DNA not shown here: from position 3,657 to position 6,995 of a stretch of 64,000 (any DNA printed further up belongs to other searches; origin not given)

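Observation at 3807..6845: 1012-aa polytopic protein fusing a possible channel component to an M15/VanY peptidase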

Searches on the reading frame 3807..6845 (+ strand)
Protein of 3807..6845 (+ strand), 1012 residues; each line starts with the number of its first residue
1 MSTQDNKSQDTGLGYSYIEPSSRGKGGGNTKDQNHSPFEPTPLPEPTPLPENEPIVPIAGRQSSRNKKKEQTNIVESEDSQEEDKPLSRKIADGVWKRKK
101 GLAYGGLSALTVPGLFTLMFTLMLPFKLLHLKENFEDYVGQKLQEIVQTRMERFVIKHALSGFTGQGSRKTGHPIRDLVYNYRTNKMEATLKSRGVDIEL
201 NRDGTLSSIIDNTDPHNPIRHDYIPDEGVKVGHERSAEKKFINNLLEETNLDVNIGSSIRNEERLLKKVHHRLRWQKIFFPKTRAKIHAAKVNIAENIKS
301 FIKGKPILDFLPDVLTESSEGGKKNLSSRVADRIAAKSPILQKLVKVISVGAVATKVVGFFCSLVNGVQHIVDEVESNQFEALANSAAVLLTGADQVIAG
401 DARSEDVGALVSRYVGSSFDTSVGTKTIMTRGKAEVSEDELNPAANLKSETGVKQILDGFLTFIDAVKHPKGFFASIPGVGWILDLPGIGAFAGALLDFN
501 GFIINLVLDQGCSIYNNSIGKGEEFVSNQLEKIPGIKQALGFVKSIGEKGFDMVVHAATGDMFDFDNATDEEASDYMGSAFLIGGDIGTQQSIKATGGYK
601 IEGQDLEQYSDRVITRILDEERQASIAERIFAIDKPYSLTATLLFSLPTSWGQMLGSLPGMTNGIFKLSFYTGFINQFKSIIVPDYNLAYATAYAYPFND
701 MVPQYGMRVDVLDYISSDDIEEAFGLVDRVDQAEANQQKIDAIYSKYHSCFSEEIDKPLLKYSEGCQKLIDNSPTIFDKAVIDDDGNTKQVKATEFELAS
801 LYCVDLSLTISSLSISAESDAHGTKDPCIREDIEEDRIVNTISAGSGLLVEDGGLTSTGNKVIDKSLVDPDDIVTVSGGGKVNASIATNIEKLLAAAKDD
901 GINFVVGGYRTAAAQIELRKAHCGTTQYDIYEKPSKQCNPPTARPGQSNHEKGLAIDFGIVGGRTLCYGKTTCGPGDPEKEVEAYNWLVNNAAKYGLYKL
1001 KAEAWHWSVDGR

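Call 3: search_protein_families(library=pfam, proteins=[window:3807-6845:+], max_evalue=1)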
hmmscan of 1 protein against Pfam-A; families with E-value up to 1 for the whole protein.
window:3807-6845:+ (1012 aa): 1 family
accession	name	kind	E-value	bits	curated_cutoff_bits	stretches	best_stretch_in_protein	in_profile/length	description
PF02557.22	VanY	-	3.3e-12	46.8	25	1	881-1007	3-127/132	D-alanyl-D-alanine carboxypeptidase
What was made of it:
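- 6447..6827 (+): VanY / peptidase M15B domain (aa 881-1007). Pfam PF02557 46.8 bits against cut-off 25 (call 3).
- On Peptidase M15B / VanY (PF02557): 46.8 bits against cut-off 25, E 3.3e-12, covering profile positions 3-127 of 132 (call 3).
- On SEML1_0007-type Patescibacterial T4SS protein: 1012 aa with VanY at 881-1007 (call 3).
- On Gram-positive T4SS VirB1-like hydrolases (PrgK / TraG / CwlT): VanY is the only Pfam domain (call 3). Absent here (call 3).
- Closest known: PrgK. Different: No SLT or CHAP Pfam hit (call 3).
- Checked: Pfam VanY PF02557 at aa 881-1007, E 3.3e-12, 46.8 bits against a cut-off of 25 (call 3).
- Pfam VanY 46.8 bits (call 3). No TrbL/VirB6 Pfam hit (call 3).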

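Call 11: find_homologous_proteins(query=window:3807-6845:+, max_evalue=0.001)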
Query window:3807-6845:+ (1012 aa): 1 proteins with E <= 0.001 among 8000 candidates.
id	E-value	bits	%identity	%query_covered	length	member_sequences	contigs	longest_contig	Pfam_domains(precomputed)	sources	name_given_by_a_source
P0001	8.4e-275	933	48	91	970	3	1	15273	PF02557.23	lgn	-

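Call 14: find_encoding_contigs(protein=P0001, flank=10000, max_places=4)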
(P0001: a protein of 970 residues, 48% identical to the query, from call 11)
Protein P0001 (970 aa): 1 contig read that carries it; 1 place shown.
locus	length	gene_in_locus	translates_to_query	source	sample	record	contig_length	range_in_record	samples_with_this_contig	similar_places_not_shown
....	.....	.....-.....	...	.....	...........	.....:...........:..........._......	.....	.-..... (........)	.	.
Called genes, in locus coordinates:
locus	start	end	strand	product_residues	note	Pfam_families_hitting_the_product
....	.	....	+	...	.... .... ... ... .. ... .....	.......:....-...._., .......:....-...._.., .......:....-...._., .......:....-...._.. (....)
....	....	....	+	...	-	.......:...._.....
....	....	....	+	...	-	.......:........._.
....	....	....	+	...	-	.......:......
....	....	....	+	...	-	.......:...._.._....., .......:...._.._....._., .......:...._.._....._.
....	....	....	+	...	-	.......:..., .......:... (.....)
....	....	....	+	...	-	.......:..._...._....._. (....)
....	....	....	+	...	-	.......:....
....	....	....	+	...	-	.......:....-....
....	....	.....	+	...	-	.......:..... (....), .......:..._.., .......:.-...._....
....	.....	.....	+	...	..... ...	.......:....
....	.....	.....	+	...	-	-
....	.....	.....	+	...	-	?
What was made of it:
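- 3807..6845 (+): Whole gene, 1012 aa: T4SS-operon envelope protein with a C-terminal VanY peptidase. 48%-identical syntenic homologue P0001 (calls 11, 14).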

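Call 15: find_encoding_contigs(protein=window:3807-6845:+, flank=5000, max_places=4)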
Protein window:3807-6845:+ (1012 aa): 2 contigs read that carry it; 1 place shown.
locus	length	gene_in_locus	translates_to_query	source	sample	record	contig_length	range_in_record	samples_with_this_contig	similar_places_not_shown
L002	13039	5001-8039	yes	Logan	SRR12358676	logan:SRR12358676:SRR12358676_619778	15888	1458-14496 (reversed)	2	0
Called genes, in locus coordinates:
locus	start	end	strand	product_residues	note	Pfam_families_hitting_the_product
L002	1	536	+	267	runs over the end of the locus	PF00800:PDT, PF01842:ACT (faint)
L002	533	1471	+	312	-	PF21694:DNA_pol3_delta_C (weak)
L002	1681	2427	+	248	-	PF12666:PrgI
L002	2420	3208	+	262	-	PF26593:TraC-like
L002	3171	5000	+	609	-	PF01935:DUF87 (weak), PF12846:AAA_10, PF19044:P-loop_TraG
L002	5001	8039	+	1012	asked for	-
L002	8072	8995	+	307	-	-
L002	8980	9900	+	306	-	PF01832:Glucosaminidase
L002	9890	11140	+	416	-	-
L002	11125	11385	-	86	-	-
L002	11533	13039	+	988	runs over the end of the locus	?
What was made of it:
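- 3807..6845 (+): Exact protein found on two other contigs (call 15).
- Checked: A 48%-identical homologue lies in the same synteny, and the exact protein was found on two further metagenome contigs (calls 11, 14, 15).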

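Call 36: search_protein_families(library=pfam, alignment_id=A1, max_evalue=0.001)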
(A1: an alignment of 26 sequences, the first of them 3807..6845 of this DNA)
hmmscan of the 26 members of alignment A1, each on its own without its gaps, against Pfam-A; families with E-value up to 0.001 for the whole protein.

A. member 1, window:3807-6845:+ (1012 aa): 1 family
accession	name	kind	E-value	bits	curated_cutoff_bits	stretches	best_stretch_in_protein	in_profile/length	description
PF02557.22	VanY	-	3.3e-12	46.8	25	1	881-1007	3-127/132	D-alanyl-D-alanine carboxypeptidase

B. families by the number of members that match (of 26 scanned): 2 families
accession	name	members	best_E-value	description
PF02557.22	VanY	4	3.3e-12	D-alanyl-D-alanine carboxypeptidase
PF00877.26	NLPC_P60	1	0.00021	NlpC/P60 family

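Call 38: find_homologous_proteins(query=A1, max_evalue=0.00001)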
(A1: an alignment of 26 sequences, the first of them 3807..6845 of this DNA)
Query A1 (26 sequences) (1012 aa, profile of the alignment): 1 proteins with E <= 0.00001 among 8000 candidates.
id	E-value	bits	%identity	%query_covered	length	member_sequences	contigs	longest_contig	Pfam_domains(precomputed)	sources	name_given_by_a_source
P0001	1.2e-193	664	48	91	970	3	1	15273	PF02557.23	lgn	-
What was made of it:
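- Tried and rejected: Word-indexed homologue searches with the full protein and with the 26-member alignment returned only P0001 (calls 11, 38), so they were no help for building a deep alignment.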

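Call 41: find_related_loci(query=window:3807-6845:+, collection=genome_contigs, flank=8000)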
Query window:3807-6845:+ (1012 aa) in genome_contigs; peptide patterns used: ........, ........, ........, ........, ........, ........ (x = any residue, [..] = any of these).
104 stretches matched a pattern, but none encodes a relative of the query by tblastn (E <= 1e-3).

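Call 43: find_related_loci(query=A2, collection=genome_contigs, flank=8000)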
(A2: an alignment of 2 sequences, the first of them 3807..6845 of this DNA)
Query A2 (1012 aa) in genome_contigs; peptide patterns used: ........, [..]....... (x = any residue, [..] = any of these).
56 stretches matched a pattern, but none encodes a relative of the query by tblastn (E <= 1e-3).
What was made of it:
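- On SEML1_0007-type Patescibacterial T4SS protein: Both genome_contigs scans were spent without a hit (calls 41, 43).
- Tried and rejected: Two genome_contigs scans, one with the single protein and one with the two-sequence alignment, found no relative (calls 41, 43).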

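Call 45: search_protein_families(library=ncbifam, proteins=[window:3807-6845:+], max_evalue=0.1)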
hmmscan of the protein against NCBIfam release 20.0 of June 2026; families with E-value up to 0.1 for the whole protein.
window:3807-6845:+ (1012 aa): 3 families
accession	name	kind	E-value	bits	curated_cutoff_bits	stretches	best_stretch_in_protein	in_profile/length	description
NF000473.1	vanY_BG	exception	3.5e-08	33.1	400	1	872-998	117-229/274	VanY-B/VanY-G family D-Ala-D-Ala carboxypeptidase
NF000380.1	vanXY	equivalog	3.1e-05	23.6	250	1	882-961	32-104/179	D,D-carboxypeptidase/D,D-dipeptidase VanXY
NF041194.1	LD_carboxy_LdcB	exception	0.021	14.8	275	1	888-997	40-131/180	LD-carboxypeptidase LdcB/DacB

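Call 48: predict_structure(alignment_id=A1)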
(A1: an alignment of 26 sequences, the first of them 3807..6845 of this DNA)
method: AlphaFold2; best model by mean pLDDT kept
length: 1012 residues; sequences in the alignment: 26
mean_pLDDT: 59.9   pTM: 0.51
mean pLDDT of the five models: 59.9, 59.4, 57.4, 57.3, 55.0
residues with pLDDT >= 90: 54; 70-90: 307; 50-70: 280; < 50: 371
segments of 3 or more residues with pLDDT < 50: 1-107, 161-166, 173-175, 252-262, 275-284, 286-288, 297-338, 347-360, 443-453, 473-530, 533-543, 688-693, 814-827, 830-886, 966-972
pLDDT, mean of each block of 10 residues (from residue 1): 29 29 30 32 32 29 31 34 39 46 49 69 80 86 89 69 50 54 64 78 76 83 71 62 70 44 54 47 47 50 34 31 34 46 49 40 60 70 81 80 74 72 79 58 44 53 54 46 43 33 37 42 42 46 52 54 65 81 88 87 88 84 81 78 74 64 57 67 57 58 89 90 82 80 86 61 84 95 92 95 81 44 43 34 26 28 39 34 52 78 67 67 58 58 62 66 52 61 84 80 71 58
secondary structure, 60 per line:
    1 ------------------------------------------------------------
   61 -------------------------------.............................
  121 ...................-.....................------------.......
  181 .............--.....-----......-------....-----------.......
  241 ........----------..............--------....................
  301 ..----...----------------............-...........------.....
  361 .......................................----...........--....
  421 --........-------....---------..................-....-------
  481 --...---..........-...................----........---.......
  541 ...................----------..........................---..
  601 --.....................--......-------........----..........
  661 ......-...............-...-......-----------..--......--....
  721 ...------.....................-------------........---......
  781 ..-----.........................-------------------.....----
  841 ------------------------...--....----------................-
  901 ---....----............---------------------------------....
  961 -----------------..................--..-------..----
elements in order (helices of 4 or more, strands of 3 or more residues): H92-139 H141-161 H174-193 E196-200 E206-211 E219-222 H234-248 H259-272 H281-302 H326-337 H339-349 H356-399 H404-414 H417-420 H423-430 H438-441 H451-468 H470-473 H489-498 H500-518 H523-530 H534-559 H570-595 H603-623 H626-631 H639-646 H651-666 H668-682 H688-693 H709-714 H717-723 H730-750 H764-771 E775-782 E788-794 H795-812 H832-836 H870-873 H884-899 E904-907 H912-923 E957-960 H978-995
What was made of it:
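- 3807..4109 (+): N-terminal tail (aa 1-101): disordered, S/K/P/E-rich, predicted cytoplasmic. Contains the EPTPLP x2 repeat. pLDDT ~30 (call 48).
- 6246..6446 (+): Low-confidence, probably flexible linker (aa 814-880). pLDDT <50 for aa 814-827 and 830-886 (call 48).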

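Call 50: fold_search(model_id=the predicted structure, library=pdb)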
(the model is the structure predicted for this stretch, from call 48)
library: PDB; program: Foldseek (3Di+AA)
matches with E <= 10: 47; with E <= 0.001: 0
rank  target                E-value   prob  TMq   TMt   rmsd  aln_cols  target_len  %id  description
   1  2vo9_A                1.0e-01  1.00  0.09  0.49   6.5       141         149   20  CRYSTAL STRUCTURE OF THE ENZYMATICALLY ACTIVE DOMAIN OF THE LISTERIA MONOCYTOGENES BACTERIOPHAGE 500 ENDOLYSIN PLY500 (released 2008-02-19)
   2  6bav_A                8.1e-01  0.06  0.08  0.14  24.4       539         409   12  Crystal Structure of GltPh R397C in complex with S-Benzyl-L-Cysteine (released 2018-01-17)
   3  8qyz_F                1.1e+00  0.03  0.07  0.07  33.7       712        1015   11  Crystal structure of hiNES2 in complex with Xpo1 and RanGTP (released 2024-11-06)
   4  8urj_A                2.7e+00  0.02  0.07  0.07  29.7       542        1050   11  Cryo-EM structure of the HIV-1 nuclear export complex (released 2025-04-30)
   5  3wyg_C                2.7e+00  0.02  0.06  0.06  31.1       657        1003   13  Crystal structure of Xpo1p-PKI-Gsp1p-GTP complex (released 2014-11-12)
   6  5xoj_C                2.8e+00  0.01  0.05  0.05  32.2       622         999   14  Crystal structure of Xpo1p-PKI-Nup42p-Gsp1p-GTP complex (released 2017-08-16)
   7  9hfl_A                2.9e+00  0.02  0.06  0.06  32.9       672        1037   11  Cryo-EM structure of the human snRNA export complex comprising CBC-PHAX-CRM1-RanGTP and capped-RNA (released 2025-07-16)
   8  8aam                  3.1e+00  0.08  0.05  0.12  16.2       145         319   14  Crystal structure of MreB from Geobacillus stearothermophilus ATCC7953 (released 2023-07-12)
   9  9gm6_B                3.1e+00  0.01  0.06  0.05  61.3      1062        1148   11  MukBEF in a nucleotide-bound state with open neck gate (heads core) (released 2025-03-26)
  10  7zpu                  3.5e+00  0.08  0.05  0.12  16.2       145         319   14  Crystal structure of MreB from Geobacillus stearothermophilus ATCC7953 in complex with ATP (released 2023-05-10)
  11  8w20_A                3.7e+00  0.02  0.05  0.07  61.9       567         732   10  Umb1 umbrella toxin particle (released 2024-04-17)
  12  3nbz_A                3.8e+00  0.01  0.06  0.06  33.4       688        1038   11  Crystal structure of the HIV-1 Rev NES-CRM1-RanGTP nuclear export complex (crystal I) (released 2010-10-27)
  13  8ab4                  4.2e+00  0.07  0.05  0.12  16.1       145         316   14  Crystal structure of MreB from Geobacillus stearothermophilus ATCC7953 in complex with GTP (released 2023-07-12)
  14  7zpt                  4.2e+00  0.07  0.05  0.12  16.2       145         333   14  Crystal structure of MreB from Geobacillus stearothermophilus ATCC7953 (released 2023-05-10)
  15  8qyz_C                4.2e+00  0.01  0.06  0.06  33.8       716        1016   10  Crystal structure of hiNES2 in complex with Xpo1 and RanGTP (released 2024-11-06)
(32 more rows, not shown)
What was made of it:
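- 6447..6827 (+): Foldseek top hit Ply500 EAD 2vo9, probability 1.0 (call 50).
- On Peptidase M15B / VanY (PF02557): The top Foldseek PDB hit is the Ply500 EAD 2vo9 (probability 1.0, but E 0.1 and TMt 0.49) (calls 48, 50).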

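Call 57: search_solved_structures(query=A1, max_evalue=10)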
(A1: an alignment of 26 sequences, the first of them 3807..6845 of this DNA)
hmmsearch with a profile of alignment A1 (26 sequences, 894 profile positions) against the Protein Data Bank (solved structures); distinct sequences matched with E-value up to 10: 29.
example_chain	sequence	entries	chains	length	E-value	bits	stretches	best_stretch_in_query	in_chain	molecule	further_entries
6a6a_A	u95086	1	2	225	0.0017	20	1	760-863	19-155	D-alanyl-D-alanine carboxypeptidase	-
5zhf_A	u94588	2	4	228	0.0017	20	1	760-863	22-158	D-alanyl-D-alanine carboxypeptidase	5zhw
2wg3_A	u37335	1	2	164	0.0024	19.5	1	820-892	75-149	DESERT HEDGEHOG PROTEIN N-PRODUCT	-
2wfq_A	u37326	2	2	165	0.0024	19.5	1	820-892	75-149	DESERT HEDGEHOG PROTEIN N-PRODUCT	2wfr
3n1g_B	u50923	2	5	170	0.003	19.1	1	820-892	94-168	Desert hedgehog protein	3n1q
2wfx_A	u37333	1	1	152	0.0062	18.1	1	822-892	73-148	SONIC HEDGEHOG PROTEIN N-PRODUCT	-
2wg4_A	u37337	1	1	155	0.0063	18.1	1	823-892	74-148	SONIC HEDGEHOG PROTEIN N-PRODUCT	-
4c4m_A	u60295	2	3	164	0.0065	18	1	824-892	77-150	SONIC HEDGEHOG PROTEIN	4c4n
3n1r_A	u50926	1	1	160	0.0067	18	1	823-892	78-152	Sonic hedgehog protein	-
5hnm_A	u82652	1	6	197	0.0068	18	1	768-861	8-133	D-alanyl-D-alanine carboxypeptidase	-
1vhh_A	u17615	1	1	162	0.0069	17.9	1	823-892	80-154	SONIC HEDGEHOG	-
3ho5_H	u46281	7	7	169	0.0073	17.9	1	824-892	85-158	Sonic hedgehog protein | Sonic hedgehog protein N-product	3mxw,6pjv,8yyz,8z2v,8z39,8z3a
3n1f_A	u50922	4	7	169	0.0078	17.8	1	817-892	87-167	Indian hedgehog protein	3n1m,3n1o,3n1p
6e1h_C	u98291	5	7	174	0.0079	17.8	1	824-892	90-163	Sonic hedgehog protein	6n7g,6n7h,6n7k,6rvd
3m1n_A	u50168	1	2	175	0.008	17.7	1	824-892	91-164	Sonic hedgehog protein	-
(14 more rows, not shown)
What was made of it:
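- Tried and rejected: The family profile against PDB sequences hit nothing outside the peptidase (call 57).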
